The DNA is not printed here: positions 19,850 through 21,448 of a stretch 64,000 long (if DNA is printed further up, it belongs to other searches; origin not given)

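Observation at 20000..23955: Translationally coupled P450 plus stand-alone A-T-TE NRPS module: a minimal carrier-tethered amino-acid tailoring cassette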

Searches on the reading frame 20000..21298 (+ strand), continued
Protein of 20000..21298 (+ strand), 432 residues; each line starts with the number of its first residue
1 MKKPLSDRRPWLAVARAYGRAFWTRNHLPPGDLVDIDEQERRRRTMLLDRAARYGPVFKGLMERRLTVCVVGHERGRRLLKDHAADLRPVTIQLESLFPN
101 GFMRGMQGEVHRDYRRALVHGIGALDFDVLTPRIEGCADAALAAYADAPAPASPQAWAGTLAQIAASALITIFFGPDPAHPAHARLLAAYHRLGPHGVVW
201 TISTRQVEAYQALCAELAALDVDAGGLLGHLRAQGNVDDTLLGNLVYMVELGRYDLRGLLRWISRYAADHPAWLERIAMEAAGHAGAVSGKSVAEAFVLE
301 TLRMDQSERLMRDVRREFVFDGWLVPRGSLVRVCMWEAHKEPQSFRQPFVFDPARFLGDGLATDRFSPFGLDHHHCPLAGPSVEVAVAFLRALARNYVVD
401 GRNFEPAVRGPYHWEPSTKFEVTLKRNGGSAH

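Call 43: search_protein_families(library=ncbifam, proteins=[L019:4259-7981:+, L039:3598-5910:+], max_evalue=1e-10)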
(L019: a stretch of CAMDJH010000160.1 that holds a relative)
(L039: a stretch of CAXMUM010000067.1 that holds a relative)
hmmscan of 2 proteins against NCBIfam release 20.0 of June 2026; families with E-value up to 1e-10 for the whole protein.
L019:4259-7981:+ (1240 aa): 26 families (the best 25 are shown)
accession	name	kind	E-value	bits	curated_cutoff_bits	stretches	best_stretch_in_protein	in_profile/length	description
TIGR02965.1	xanthine_xdhB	equivalog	1.5e-289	962.4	849.5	1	487-1236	5-756/758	xanthine dehydrogenase molybdopterin binding subunit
TIGR02969.1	mam_aldehyde_ox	subfamily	3.1e-213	710.7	1912.3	3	486-1230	579-1303/1330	aldehyde oxidase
TIGR02963.1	xanthine_xdhA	equivalog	1.5e-136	455.7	467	1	12-465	5-466/468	xanthine dehydrogenase small subunit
NF045668.1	pterin_aldehy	equivalog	2.1e-103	347.1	1100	3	488-1011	180-715/905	molybdopterin-dependent aldehyde oxidoreductase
NF043082.1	XdhA_XDHase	equivalog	3.1e-93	313.3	780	1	492-1210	10-734/758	xanthine dehydrogenase subunit XdhA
TIGR03196.1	pucD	equivalog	1.5e-91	308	783.65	1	495-1211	15-737/763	xanthine dehydrogenase subunit D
TIGR03311.1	Se_dep_XDH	equivalog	2.8e-90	303.6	830.45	2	492-1021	171-683/848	selenium-dependent xanthine dehydrogenase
NF007426.0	PRK09970.1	equivalog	1.9e-85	287.5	916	1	493-1210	16-737/761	xanthine dehydrogenase molybdenum-binding subunit XdhA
TIGR03194.1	4hydrxCoA_A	equivalog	2.1e-79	267.8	994.55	1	495-1211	9-729/746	4-hydroxybenzoyl-CoA reductase subunit alpha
NF041018.1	glyceraldDH_alpha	equivalog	1.3e-70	238.8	790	1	495-1212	15-728/741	glyceraldehyde dehydrogenase subunit alpha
TIGR03313.1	Se_sel_red_Mo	hypoth_equivalog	7.6e-59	199.3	1101.9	1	668-1209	401-930/951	molybdopterin-dependent oxidoreductase Mo/Fe-S-binding subunit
NF041671.1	peri_hyde_PaoC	equivalog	1.5e-58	198.8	1180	1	492-1209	27-712/735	aldehyde oxidoreductase molybdenum-binding subunit PaoC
NF040766.1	CODH_aero_grp5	exception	2.3e-57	194.7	950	1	495-1209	17-766/785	aerobic carbon-monoxide dehydrogenase large subunit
NF043083.1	XdhB_XDHase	equivalog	5e-45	153.9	310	1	191-463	7-279/289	xanthine dehydrogenase subunit XdhB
TIGR02416.1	CO_dehy_Mo_lg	equivalog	1.1e-44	152.8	991.15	1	664-1232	199-769/770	aerobic carbon-monoxide dehydrogenase large subunit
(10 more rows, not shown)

L039:3598-5910:+ (770 aa): 13 families
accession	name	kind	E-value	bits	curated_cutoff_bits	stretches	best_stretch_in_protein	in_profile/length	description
TIGR02965.1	xanthine_xdhB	equivalog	4.2e-234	779.1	849.5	1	2-753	6-753/758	xanthine dehydrogenase molybdopterin binding subunit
TIGR02969.1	mam_aldehyde_ox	subfamily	1.2e-141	473.5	1912.3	1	5-764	584-1317/1330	aldehyde oxidase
NF043082.1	XdhA_XDHase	equivalog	1.7e-101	340.6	780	1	4-723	8-734/758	xanthine dehydrogenase subunit XdhA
TIGR03196.1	pucD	equivalog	1.4e-96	324.6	783.65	1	2-724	8-741/763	xanthine dehydrogenase subunit D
NF007426.0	PRK09970.1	equivalog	2.7e-93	313.4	916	1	4-724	13-738/761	xanthine dehydrogenase molybdenum-binding subunit XdhA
NF045668.1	pterin_aldehy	equivalog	5.9e-91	305.9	1100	1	8-753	186-903/905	molybdopterin-dependent aldehyde oxidoreductase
TIGR03311.1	Se_dep_XDH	equivalog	1.5e-90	304.5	830.45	1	3-526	168-679/848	selenium-dependent xanthine dehydrogenase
TIGR03194.1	4hydrxCoA_A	equivalog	9.1e-90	302.1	994.55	1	7-750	7-742/746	4-hydroxybenzoyl-CoA reductase subunit alpha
NF041018.1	glyceraldDH_alpha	equivalog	2e-83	281.1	790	1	3-750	10-740/741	glyceraldehyde dehydrogenase subunit alpha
NF040766.1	CODH_aero_grp5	exception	5.3e-76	256.4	950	2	2-554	11-582/785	aerobic carbon-monoxide dehydrogenase large subunit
NF041671.1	peri_hyde_PaoC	equivalog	3.9e-64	217.3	1180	1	4-715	25-703/735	aldehyde oxidoreductase molybdenum-binding subunit PaoC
TIGR03313.1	Se_sel_red_Mo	hypoth_equivalog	5.6e-56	189.8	1101.9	1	142-707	362-914/951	molybdopterin-dependent oxidoreductase Mo/Fe-S-binding subunit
TIGR02416.1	CO_dehy_Mo_lg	equivalog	3.8e-50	170.8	991.15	2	181-717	202-743/770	aerobic carbon-monoxide dehydrogenase large subunit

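Call 45: search_protein_families(library=pfam, proteins=[L024:6396-13115:+, L019:3379-4257:+, L019:9338-10744:-, L019:378-3140:-, L039:1210-2172:+, L024:13368-14309:-, L022:11587-12276:+, L044:5799-7331:-, L005:8923-9498:+, L005:123-1247:-], max_evalue=0.0001)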
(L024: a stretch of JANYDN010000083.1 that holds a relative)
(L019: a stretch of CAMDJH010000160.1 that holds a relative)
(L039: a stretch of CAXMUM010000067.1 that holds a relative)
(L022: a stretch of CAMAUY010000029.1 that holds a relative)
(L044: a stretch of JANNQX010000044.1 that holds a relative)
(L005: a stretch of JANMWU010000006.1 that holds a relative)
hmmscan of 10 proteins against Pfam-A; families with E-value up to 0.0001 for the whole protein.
L024:6396-13115:+ (2239 aa): 5 families
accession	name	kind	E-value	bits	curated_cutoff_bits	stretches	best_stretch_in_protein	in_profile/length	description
PF00501.34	AMP-binding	-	1.2e-161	538.2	29.9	2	1365-1713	1-384/384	AMP-binding enzyme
PF00668.25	Condensation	-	1.2e-98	331.2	30.6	1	900-1344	5-455/456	Condensation domain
PF00975.26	Thioesterase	-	3.3e-35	122.8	26.4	2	659-740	28-109/226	Thioesterase domain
PF00550.31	PP-binding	-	7.8e-31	106.6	20.8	2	1877-1939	3-67/67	Phosphopantetheine attachment site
PF13193.12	AMP-binding_C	-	4.1e-17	63.3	24.5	2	1772-1847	1-76/76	AMP-binding enzyme C-terminal domain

L019:3379-4257:+ (292 aa): 2 families
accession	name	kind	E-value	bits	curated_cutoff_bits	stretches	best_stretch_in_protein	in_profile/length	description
PF13478.12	XdhC_C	-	6.3e-38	130.6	29.7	1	121-262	1-125/125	XdhC Rossmann domain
PF02625.21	XdhC_CoxI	-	2.5e-19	69.4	24.3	1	25-90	2-67/68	XdhC and CoxI family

L019:9338-10744:- (468 aa): 2 families
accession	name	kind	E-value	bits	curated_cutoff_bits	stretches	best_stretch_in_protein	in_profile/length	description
PF00587.30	tRNA-synt_2b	-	1.5e-43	149.4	29.3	1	269-443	10-179/179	tRNA synthetase class II core domain (G, H, P, S and T)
PF02403.27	Seryl_tRNA_N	-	1.7e-29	102.6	28.2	1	35-145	1-108/108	Seryl-tRNA synthetase N-terminal domain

L019:378-3140:- (920 aa): 3 families
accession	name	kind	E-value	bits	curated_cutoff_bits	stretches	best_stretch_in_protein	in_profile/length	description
PF23500.1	DUF7133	-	1.6e-72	245.4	27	2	382-615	2-220/385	Domain of unknown function (DUF7133)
PF13646.12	HEAT_2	-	1.8e-12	47.8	27.7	1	823-903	2-81/88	HEAT repeats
PF13472.12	Lipase_GDSL_2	-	3.6e-12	47.6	32.9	1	44-235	15-176/178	GDSL-like Lipase/Acylhydrolase family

L039:1210-2172:+ (320 aa): 2 families
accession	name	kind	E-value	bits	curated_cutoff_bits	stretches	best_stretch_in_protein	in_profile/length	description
PF13478.12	XdhC_C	-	1.5e-29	103.5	29.7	1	169-310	2-125/125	XdhC Rossmann domain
PF02625.21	XdhC_CoxI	-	1.3e-09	38.3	24.3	1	12-73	2-63/68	XdhC and CoxI family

L024:13368-14309:- (313 aa): 2 families
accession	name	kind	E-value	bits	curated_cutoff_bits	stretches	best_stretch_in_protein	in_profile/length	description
PF13701.12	DDE_Tnp_1_4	-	1.1e-87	294.6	34.7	1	1-308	140-433/435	Transposase DDE domain group 1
PF01609.27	DDE_Tnp_1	-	1e-08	35.6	23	1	55-244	60-200/200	Transposase DDE domain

L022:11587-12276:+ (229 aa): 1 family
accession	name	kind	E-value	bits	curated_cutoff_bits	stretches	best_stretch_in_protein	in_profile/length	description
PF03588.20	Leu_Phe_trans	-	6.8e-68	227.9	22.7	1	43-210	2-171/171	Leucyl/phenylalanyl-tRNA protein transferase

L044:5799-7331:- (510 aa): 1 family
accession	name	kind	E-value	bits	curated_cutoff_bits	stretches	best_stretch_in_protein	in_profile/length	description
PF07690.21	MFS_1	-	8e-45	153.7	33.4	1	89-451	1-347/347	Major Facilitator Superfamily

L005:8923-9498:+ (191 aa): 1 family
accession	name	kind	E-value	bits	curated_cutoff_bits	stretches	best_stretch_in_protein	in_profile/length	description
PF06983.19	3-dmu-9_3-mt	-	1.9e-39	135.2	24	1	42-150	3-116/116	3-demethylubiquinone-9 3-methyltransferase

L005:123-1247:- (374 aa): 2 families
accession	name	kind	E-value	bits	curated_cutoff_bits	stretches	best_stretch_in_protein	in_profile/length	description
PF05193.26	Peptidase_M16_C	-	4.7e-21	75.9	23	1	212-338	2-130/181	Peptidase M16 inactive domain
PF00675.25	Peptidase_M16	-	5.6e-20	72.2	22.3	1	57-174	2-119/149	Insulinase (Peptidase family M16)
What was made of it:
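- The L019 XdhB-type domain scores 962 bits against a cutoff of 849.5 (calls 43, 45).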

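Call 47: search_protein_families(library=pfam, proteins=[L053:9208-10128:+, L055:9403-10254:+, L055:10257-10991:+, L025:6294-7607:+, L025:9734-11218:+, L025:9341-10804:-, L020:7211-9268:+, L020:6587-7165:+, L051:6483-7259:+, L051:10199-10945:+], max_evalue=0.0001)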
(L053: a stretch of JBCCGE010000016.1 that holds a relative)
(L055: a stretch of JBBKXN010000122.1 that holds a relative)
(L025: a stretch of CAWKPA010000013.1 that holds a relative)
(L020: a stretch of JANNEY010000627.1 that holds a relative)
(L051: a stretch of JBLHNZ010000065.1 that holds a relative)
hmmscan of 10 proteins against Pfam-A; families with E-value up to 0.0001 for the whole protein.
L053:9208-10128:+ (306 aa): 1 family
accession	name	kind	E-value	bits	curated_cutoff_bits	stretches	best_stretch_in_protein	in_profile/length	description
PF00892.27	EamA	-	7.4e-17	62.3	28.2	2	24-155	3-134/135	EamA-like transporter family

L055:9403-10254:+ (283 aa): 1 family
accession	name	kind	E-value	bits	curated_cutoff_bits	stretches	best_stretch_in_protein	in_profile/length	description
PF04116.19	FA_hydroxylase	-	4.9e-30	105.1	31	1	80-213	1-132/132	Fatty acid hydroxylase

L055:10257-10991:+ (244 aa): 0 families

L025:6294-7607:+ (437 aa): 2 families
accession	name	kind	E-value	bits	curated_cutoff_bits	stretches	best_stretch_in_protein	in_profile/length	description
PF02371.22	Transposase_20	-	2e-25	89.4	21.3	1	289-366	2-79/87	Transposase IS116/IS110/IS902 family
PF01548.23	DEDD_Tnp_IS110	-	9.2e-12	45.4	29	1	75-221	1-151/155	Transposase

L025:9734-11218:+ (494 aa): 4 families
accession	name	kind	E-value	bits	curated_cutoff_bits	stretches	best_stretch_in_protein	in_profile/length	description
PF13551.12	HTH_29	-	5.2e-08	33.3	28.1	1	14-75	1-63/64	Winged helix-turn helix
PF13565.12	HTH_32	-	1.2e-07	32.7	33.7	1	42-115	2-73/73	Homeodomain-like domain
PF13518.12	HTH_28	-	3.3e-07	30.7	25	1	14-64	2-51/52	Helix-turn-helix domain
PF13384.12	HTH_23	-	3.4e-07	30.3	24.6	1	11-57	4-49/50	Homeodomain-like domain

L025:9341-10804:- (487 aa): 0 families

L020:7211-9268:+ (685 aa): 0 families

L020:6587-7165:+ (192 aa): 1 family
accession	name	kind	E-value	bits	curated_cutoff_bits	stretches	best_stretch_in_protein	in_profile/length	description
PF06736.16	TMEM175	-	3.5e-34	117.6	25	1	5-89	1-88/88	Endosomal/lysosomal potassium channel TMEM175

L051:6483-7259:+ (258 aa): 1 family
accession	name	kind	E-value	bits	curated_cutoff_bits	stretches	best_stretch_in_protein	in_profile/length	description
PF00593.30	TonB_dep_Rec_b-barrel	-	1.9e-19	71.3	27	1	7-185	229-385/436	TonB dependent receptor-like, beta-barrel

L051:10199-10945:+ (248 aa): 1 family
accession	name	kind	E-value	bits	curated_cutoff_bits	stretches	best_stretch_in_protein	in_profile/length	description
PF00497.25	SBP_bac_3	-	5.1e-07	29.9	26.4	1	54-245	29-130/132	Bacterial extracellular solute-binding proteins, family 3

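Call 65: search_protein_representatives(protein=window:20000-21295:+)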
Query: 432 residues. Proteins with E-value up to 0.001 (for the whole library): 1734; up to 1e-10: 549; up to 1e-30: 314. The best 150 are listed.
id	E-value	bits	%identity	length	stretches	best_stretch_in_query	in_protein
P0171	1.0e-131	456.1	48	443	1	4-426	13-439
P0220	1.8e-113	395.9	46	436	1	21-426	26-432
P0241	1.7e-101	356.4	46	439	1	29-429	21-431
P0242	1.8e-101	356.4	46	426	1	28-425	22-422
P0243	2.5e-100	352.6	42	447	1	3-426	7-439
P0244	3.2e-99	349.0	44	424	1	26-425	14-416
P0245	5.5e-99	348.2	48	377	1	57-424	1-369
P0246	4.9e-98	345.1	44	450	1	12-424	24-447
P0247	6.5e-97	341.3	43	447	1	13-424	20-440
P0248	1.8e-96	339.9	44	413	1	28-426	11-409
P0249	1.0e-91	324.2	42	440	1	15-425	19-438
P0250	2.7e-91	322.8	45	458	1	10-425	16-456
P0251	1.5e-90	320.4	44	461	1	28-427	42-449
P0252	6.7e-90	318.3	44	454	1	17-425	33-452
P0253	6.2e-89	315.1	43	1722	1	28-423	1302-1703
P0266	6.1e-83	295.3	40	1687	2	26-422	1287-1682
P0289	6.1e-73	262.4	38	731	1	7-429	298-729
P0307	3.0e-64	233.7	36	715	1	13-424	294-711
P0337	2.2e-54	201.2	36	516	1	22-428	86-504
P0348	6.6e-51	189.7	37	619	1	19-341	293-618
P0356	2.9e-47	177.7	33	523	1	23-424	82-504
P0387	2.5e-42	161.5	34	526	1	11-427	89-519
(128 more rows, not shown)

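Call 66: search_protein_families(library=pfam, proteins=[P0253, P0266, P0289, P0307, P0348, P0337, P0356, P0387], max_evalue=0.001)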
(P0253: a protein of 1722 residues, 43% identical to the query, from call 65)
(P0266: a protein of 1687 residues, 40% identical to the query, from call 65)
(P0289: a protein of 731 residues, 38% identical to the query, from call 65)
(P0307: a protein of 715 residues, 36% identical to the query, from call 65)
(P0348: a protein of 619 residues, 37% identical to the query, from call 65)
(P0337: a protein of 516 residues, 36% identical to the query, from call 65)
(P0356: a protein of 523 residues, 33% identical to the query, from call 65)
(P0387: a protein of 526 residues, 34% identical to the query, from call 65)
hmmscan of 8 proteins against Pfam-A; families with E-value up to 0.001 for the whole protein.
P0253 (1722 aa): 6 families
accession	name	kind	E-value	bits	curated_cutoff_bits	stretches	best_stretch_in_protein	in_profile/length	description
PF00501.34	AMP-binding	-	2.5e-78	264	29.9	1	471-816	3-384/384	AMP-binding enzyme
PF00668.25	Condensation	-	2.7e-56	191.6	30.6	1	9-434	8-441/456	Condensation domain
PF00067.27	p450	-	2.5e-18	66.5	22.8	1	1573-1657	323-412/462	Cytochrome P450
PF00550.31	PP-binding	-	1.3e-15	57.9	20.8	1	977-1039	3-67/67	Phosphopantetheine attachment site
PF00975.26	Thioesterase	-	9.8e-08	32.9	26.4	1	1138-1187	53-102/226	Thioesterase domain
PF13193.12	AMP-binding_C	-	1.4e-06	29.6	24.5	1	875-949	1-76/76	AMP-binding enzyme C-terminal domain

P0266 (1687 aa): 6 families
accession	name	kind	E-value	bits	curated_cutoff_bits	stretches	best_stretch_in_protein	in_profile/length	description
PF00501.34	AMP-binding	-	4.5e-72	243.4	29.9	1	461-807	3-384/384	AMP-binding enzyme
PF00668.25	Condensation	-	4.7e-56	190.8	30.6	1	6-426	5-443/456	Condensation domain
PF00067.27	p450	-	9.3e-25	87.7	22.8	1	1555-1641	325-416/462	Cytochrome P450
PF00550.31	PP-binding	-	4.3e-14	53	20.8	1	968-1030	3-67/67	Phosphopantetheine attachment site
PF00975.26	Thioesterase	-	1.3e-09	39.1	26.4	1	1094-1175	12-100/226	Thioesterase domain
PF13193.12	AMP-binding_C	-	7.2e-06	27.3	24.5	1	866-940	1-76/76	AMP-binding enzyme C-terminal domain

P0289 (731 aa): 2 families
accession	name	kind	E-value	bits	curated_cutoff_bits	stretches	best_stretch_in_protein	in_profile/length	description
PF00067.27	p450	-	2.9e-19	69.6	22.8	1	593-701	323-436/462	Cytochrome P450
PF05704.18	Caps_synth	-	4.7e-05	23.3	24.5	1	66-99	109-141/278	Capsular polysaccharide synthesis protein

P0307 (715 aa): 2 families
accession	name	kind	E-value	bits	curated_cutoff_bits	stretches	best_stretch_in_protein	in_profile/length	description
PF00067.27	p450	-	1.1e-24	87.5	22.8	1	550-689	283-437/462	Cytochrome P450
PF04572.17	Gb3_synth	-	0.00028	21.4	22.3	0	123-210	11-112/131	Alpha 1,4-glycosyltransferase conserved region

P0348 (619 aa): 3 families
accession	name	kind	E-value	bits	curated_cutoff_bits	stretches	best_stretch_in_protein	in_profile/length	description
PF00067.27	p450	-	4.9e-08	32.6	22.8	1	542-618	283-373/462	Cytochrome P450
PF04488.21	Gly_transf_sug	-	5.1e-05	24.3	23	1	47-92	34-81/93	Glycosyltransferase sugar-binding region containing DXD motif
PF05704.18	Caps_synth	-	0.00095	19.1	24.5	0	63-96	109-141/278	Capsular polysaccharide synthesis protein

P0337 (516 aa): 1 family
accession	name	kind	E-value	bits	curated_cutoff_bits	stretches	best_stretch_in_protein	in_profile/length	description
PF00067.27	p450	-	3.7e-23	82.5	22.8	1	116-476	31-435/462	Cytochrome P450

P0356 (523 aa): 1 family
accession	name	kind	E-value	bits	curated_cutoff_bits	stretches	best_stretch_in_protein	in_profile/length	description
PF00067.27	p450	-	1e-24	87.6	22.8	1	338-485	282-440/462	Cytochrome P450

P0387 (526 aa): 1 family
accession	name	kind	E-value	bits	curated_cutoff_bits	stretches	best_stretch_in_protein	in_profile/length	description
PF00067.27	p450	-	2.4e-23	83.1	22.8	1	329-484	257-427/462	Cytochrome P450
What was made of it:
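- Tried and rejected: They turned out to be C-A-T-TE-P450 (call 66).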

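Call 67: find_encoding_contigs(protein=P0253, flank=10000, max_places=2)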
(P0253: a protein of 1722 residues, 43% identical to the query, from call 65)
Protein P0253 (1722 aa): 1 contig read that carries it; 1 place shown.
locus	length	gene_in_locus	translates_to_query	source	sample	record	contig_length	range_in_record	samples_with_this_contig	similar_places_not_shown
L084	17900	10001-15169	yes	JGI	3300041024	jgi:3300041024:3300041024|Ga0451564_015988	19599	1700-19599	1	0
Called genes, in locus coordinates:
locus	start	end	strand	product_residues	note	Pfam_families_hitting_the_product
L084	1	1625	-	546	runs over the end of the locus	PF01661:Macro, PF00069:Pkinase, PF07714:PK_Tyr_Ser-Thr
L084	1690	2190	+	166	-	-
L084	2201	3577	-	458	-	-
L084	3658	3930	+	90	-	-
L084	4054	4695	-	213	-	PF08713:DNA_alkylation (weak)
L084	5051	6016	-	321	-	PF00753:Lactamase_B, PF23023:Anti-Pycsar_Apyc1 (weak), PF12706:Lactamase_B_2 (weak)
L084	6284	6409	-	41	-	-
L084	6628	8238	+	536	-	PF02310:B12-binding, PF04055:Radical_SAM, PF13282:DUF4070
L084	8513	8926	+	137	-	PF00042:Globin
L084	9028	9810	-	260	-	-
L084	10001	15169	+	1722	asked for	PF00668:Condensation, PF00501:AMP-binding, PF13193:AMP-binding_C (weak), PF00550:PP-binding, PF00975:Thioesterase (weak), PF00067:p450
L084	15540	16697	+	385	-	-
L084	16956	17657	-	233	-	-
